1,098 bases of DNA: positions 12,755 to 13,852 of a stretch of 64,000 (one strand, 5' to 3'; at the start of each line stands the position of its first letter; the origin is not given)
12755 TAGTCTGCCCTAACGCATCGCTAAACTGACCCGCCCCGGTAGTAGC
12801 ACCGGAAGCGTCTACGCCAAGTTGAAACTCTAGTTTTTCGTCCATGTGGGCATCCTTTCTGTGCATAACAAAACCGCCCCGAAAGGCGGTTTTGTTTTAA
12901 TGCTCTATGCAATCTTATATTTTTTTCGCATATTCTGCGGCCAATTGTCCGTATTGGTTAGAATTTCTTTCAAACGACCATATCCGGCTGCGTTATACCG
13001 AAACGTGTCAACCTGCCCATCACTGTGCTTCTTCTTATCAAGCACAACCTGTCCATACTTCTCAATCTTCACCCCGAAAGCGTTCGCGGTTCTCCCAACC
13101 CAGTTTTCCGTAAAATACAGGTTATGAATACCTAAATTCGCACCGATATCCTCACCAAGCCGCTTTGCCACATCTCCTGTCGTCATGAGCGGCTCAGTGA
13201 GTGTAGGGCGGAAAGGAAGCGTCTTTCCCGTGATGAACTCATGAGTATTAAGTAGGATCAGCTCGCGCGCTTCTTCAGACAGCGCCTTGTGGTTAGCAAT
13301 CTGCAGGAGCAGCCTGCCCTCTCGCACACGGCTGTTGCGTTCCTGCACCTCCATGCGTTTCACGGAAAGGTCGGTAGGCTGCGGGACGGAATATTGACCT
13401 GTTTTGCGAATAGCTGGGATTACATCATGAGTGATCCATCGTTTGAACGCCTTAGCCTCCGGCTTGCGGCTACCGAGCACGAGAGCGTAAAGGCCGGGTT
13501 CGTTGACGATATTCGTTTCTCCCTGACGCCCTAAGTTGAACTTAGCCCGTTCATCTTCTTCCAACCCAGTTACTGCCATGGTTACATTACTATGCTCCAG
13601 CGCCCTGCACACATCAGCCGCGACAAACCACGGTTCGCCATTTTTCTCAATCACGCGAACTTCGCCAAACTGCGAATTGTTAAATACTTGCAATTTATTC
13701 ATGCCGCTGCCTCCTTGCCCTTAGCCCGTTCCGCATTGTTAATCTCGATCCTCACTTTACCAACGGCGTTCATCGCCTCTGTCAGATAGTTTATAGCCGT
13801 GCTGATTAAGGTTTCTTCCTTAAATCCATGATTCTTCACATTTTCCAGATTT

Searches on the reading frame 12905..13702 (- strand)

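Call 88: search_protein_families(library=pfam, proteins=[window:12905-13702:-], max_evalue=0.001)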
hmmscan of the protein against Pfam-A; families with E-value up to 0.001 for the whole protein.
window:12905-13702:- (265 aa): 1 family
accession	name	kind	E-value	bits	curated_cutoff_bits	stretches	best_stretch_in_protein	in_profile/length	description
PF02498.22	Bro-N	-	2.6e-23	82.9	25.6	1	14-96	1-96/96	BRO family, N-terminal domain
